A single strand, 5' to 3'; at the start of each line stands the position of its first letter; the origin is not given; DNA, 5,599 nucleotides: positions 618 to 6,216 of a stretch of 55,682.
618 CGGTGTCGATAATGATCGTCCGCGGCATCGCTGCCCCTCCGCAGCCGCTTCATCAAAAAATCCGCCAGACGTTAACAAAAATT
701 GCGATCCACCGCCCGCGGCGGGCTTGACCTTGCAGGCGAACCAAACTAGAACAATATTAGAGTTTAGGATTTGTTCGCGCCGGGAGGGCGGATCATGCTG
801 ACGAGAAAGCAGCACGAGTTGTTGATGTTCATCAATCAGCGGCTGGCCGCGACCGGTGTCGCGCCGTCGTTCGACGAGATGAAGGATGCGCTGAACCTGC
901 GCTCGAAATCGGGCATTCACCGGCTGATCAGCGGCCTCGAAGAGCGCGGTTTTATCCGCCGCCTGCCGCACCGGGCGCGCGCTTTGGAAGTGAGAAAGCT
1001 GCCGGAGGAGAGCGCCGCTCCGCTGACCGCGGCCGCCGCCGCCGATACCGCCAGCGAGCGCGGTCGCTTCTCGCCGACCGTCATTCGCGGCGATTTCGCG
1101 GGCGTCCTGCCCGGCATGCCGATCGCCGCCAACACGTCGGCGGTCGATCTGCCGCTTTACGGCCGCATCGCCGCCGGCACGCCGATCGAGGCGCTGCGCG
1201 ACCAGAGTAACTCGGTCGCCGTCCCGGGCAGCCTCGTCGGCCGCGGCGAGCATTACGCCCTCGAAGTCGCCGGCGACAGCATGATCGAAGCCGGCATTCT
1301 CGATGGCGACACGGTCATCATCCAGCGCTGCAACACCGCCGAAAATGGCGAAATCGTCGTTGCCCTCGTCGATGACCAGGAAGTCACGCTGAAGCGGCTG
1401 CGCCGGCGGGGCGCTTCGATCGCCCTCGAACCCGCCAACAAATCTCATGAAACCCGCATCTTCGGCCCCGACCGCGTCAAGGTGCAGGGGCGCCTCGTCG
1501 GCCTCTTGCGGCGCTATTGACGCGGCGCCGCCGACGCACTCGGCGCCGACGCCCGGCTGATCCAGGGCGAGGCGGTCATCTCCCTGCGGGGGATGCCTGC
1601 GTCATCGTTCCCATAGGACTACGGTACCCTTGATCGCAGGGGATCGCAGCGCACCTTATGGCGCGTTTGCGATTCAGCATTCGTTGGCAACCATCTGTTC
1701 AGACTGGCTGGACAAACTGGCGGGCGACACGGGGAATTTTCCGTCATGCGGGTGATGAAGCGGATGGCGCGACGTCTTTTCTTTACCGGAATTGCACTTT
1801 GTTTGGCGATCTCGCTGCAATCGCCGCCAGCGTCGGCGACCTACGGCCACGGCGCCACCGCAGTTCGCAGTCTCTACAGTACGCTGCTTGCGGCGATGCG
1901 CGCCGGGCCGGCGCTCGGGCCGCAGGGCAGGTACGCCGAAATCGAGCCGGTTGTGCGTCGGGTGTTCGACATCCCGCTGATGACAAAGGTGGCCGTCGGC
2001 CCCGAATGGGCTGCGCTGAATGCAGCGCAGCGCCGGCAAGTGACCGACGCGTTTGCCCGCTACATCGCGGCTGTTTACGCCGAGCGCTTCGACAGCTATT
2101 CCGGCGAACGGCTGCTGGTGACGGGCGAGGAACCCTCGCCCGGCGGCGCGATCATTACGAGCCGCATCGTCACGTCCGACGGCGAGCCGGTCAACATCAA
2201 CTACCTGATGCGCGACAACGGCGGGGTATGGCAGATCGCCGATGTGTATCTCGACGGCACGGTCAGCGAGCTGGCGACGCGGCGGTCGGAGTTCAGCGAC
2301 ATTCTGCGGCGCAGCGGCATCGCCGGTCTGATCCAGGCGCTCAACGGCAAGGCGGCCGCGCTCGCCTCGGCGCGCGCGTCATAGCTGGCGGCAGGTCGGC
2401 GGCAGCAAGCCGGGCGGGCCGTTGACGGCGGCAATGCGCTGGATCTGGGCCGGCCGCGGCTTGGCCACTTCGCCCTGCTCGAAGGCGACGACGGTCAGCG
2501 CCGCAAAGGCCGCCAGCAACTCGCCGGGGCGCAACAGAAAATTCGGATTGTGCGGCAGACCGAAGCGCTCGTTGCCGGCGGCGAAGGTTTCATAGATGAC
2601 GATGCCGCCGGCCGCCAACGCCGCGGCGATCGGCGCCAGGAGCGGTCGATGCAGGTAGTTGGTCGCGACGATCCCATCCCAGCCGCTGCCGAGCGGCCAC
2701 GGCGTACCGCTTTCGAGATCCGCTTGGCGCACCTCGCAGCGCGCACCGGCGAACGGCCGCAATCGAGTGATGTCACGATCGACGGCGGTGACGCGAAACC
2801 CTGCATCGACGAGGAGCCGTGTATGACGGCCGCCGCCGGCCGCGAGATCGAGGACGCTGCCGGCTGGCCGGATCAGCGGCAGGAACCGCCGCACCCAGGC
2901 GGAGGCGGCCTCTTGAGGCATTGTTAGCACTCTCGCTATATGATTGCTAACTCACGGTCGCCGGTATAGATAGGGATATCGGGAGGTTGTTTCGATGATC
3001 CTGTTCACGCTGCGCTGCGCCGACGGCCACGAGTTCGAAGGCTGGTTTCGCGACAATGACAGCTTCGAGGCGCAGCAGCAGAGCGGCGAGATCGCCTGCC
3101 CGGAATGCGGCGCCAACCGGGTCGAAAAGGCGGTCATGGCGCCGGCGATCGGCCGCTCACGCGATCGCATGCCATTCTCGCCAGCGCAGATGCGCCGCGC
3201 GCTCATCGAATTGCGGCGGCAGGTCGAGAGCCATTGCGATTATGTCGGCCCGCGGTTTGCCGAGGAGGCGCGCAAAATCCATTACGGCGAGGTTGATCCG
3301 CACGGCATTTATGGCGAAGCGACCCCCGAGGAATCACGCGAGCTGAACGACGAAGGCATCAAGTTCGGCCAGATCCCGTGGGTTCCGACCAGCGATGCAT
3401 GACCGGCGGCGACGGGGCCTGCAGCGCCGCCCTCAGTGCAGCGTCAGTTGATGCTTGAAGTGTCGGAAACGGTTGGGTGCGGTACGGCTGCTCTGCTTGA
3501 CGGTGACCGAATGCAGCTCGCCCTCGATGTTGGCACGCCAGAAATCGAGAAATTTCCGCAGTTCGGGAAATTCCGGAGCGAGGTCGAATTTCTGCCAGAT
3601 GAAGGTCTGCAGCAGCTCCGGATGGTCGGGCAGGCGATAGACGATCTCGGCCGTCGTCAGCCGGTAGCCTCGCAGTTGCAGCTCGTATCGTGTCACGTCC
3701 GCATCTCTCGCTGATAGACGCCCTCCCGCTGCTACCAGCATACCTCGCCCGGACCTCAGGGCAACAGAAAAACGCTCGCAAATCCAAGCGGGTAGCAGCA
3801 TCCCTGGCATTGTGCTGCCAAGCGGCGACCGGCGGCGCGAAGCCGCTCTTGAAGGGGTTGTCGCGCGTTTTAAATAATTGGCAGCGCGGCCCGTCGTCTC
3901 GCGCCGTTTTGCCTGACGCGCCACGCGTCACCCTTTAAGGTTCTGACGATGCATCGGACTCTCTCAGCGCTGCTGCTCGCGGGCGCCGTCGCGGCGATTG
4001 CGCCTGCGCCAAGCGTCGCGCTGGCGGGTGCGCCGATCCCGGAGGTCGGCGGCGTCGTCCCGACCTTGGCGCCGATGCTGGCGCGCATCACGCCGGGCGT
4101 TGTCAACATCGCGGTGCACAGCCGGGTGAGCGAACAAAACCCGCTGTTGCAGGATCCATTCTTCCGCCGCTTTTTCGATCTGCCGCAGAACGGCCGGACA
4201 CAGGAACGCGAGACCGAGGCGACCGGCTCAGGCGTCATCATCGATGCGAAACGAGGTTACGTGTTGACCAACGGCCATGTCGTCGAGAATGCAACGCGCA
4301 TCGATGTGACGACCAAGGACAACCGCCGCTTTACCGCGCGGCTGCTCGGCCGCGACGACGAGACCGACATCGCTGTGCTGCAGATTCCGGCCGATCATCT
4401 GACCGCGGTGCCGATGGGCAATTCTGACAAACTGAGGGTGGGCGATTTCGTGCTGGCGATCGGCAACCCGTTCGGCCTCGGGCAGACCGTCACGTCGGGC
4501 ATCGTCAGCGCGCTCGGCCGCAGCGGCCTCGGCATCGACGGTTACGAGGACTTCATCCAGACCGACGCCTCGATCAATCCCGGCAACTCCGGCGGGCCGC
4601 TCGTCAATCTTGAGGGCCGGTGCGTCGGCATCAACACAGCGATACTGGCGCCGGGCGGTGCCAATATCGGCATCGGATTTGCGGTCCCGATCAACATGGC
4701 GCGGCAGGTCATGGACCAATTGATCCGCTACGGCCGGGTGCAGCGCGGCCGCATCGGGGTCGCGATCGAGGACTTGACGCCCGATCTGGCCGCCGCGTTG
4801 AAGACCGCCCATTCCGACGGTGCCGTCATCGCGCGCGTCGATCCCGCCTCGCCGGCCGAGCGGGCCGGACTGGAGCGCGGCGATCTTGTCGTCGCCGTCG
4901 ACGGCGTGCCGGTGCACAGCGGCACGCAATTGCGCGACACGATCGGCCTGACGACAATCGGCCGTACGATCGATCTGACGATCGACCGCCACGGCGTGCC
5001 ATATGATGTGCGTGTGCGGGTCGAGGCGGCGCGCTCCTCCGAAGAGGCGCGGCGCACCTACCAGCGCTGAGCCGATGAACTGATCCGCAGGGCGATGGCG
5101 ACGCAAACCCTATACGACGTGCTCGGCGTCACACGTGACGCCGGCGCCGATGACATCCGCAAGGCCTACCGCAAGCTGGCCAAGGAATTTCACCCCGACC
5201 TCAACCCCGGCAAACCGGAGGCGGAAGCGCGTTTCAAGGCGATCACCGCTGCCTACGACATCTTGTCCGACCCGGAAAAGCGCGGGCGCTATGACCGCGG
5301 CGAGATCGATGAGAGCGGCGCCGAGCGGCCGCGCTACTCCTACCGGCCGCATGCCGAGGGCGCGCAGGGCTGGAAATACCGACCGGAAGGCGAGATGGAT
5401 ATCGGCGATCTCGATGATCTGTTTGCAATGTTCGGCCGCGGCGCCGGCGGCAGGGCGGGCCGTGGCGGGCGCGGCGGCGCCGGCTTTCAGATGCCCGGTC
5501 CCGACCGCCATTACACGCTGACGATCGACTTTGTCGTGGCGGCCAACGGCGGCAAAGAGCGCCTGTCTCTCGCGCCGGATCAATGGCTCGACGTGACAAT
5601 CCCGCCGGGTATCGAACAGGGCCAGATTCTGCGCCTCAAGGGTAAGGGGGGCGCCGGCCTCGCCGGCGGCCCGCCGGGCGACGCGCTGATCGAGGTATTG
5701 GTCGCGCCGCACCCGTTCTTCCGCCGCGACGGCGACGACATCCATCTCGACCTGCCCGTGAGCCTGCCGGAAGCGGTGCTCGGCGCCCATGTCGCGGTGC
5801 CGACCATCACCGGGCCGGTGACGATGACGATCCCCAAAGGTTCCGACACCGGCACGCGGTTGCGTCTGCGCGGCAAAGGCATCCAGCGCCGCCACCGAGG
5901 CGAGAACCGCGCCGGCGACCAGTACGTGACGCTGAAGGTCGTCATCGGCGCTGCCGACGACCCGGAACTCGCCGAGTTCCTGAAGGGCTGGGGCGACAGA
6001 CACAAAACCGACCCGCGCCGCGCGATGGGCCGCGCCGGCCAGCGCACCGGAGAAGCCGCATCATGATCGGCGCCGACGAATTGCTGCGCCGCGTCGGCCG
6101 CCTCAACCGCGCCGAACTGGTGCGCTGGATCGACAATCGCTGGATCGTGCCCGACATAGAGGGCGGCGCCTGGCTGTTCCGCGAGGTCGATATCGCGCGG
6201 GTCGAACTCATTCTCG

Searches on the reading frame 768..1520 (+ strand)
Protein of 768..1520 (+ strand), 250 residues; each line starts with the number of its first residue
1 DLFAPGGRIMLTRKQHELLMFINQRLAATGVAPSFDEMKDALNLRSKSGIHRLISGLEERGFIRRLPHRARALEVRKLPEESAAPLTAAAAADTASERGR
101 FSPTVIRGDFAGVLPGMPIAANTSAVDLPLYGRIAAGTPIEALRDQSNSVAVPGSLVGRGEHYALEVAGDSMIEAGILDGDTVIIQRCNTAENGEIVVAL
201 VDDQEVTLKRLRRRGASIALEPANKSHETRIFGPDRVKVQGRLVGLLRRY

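Call 18: search_protein_families(library=pfam, proteins=[window:768-1520:+], max_evalue=0.0001)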
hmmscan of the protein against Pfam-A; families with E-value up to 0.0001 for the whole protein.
window:768-1520:+ (250 aa): 2 families
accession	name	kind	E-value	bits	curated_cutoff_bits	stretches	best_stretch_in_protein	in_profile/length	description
PF00717.28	Peptidase_S24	-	3.9e-30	104.4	23.3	1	129-244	1-116/116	Peptidase S24-like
PF01726.22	LexA_DNA_bind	-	3.6e-15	55.9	23.7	1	11-72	4-65/65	LexA DNA binding domain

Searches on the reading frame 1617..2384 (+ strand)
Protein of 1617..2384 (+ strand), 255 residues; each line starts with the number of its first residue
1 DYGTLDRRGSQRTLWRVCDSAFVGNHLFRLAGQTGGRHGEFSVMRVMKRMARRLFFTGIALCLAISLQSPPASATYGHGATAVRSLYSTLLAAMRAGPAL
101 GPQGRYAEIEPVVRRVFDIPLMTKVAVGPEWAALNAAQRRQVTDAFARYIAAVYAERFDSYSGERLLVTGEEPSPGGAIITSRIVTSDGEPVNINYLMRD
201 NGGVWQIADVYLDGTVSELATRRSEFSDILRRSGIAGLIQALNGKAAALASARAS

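Call 18: search_protein_families(library=pfam, proteins=[window:1617-2384:+], max_evalue=0.0001)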
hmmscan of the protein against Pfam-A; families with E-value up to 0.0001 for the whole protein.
window:1617-2384:+ (255 aa): 1 family
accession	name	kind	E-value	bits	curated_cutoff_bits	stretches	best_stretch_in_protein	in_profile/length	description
PF05494.18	MlaC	-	2.4e-40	138.5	26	1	88-243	5-165/166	MlaC protein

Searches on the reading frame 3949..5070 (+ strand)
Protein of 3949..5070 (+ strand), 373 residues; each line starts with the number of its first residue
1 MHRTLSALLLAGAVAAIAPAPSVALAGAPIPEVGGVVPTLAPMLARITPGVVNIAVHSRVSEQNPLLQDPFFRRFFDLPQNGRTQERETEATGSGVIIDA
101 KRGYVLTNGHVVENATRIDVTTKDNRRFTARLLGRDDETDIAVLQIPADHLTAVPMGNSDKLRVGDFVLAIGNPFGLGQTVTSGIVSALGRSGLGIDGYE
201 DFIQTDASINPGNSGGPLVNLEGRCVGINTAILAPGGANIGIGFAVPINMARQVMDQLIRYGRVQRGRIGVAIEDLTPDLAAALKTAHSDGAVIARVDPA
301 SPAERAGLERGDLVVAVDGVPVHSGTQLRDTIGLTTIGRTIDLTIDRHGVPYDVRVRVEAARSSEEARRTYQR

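Call 10: search_protein_families(library=pfam, proteins=[window:3949-5070:+], max_evalue=0.01)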
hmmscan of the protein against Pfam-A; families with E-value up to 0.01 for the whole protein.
window:3949-5070:+ (373 aa): 5 families
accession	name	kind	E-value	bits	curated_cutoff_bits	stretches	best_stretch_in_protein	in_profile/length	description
PF13365.12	Trypsin_2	-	2.4e-35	122.8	27.6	1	93-228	1-144/144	Trypsin-like peptidase domain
PF00089.32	Trypsin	-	2.5e-20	73.7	20.6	1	90-253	24-218/220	Trypsin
PF13180.12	PDZ_2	-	1.6e-14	54.3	27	1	267-357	1-79/80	PDZ domain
PF17820.7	PDZ_6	-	1.4e-13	50.8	27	1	293-332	1-40/54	PDZ domain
PF00595.29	PDZ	-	1.8e-10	41.5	23.2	1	264-345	7-80/81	PDZ domain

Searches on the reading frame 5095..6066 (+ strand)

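Call 10: search_protein_families(library=pfam, proteins=[window:5095-6066:+], max_evalue=0.01)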
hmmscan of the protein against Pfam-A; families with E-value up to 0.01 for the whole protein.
window:5095-6066:+ (323 aa): 2 families
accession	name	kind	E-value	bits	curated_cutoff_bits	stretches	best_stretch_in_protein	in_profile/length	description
PF01556.23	DnaJ_C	-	1.2e-41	142.8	26.6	1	139-284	2-151/152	DnaJ C terminal domain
PF00226.36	DnaJ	-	7.2e-26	90.5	27.8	1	6-67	2-63/63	DnaJ domain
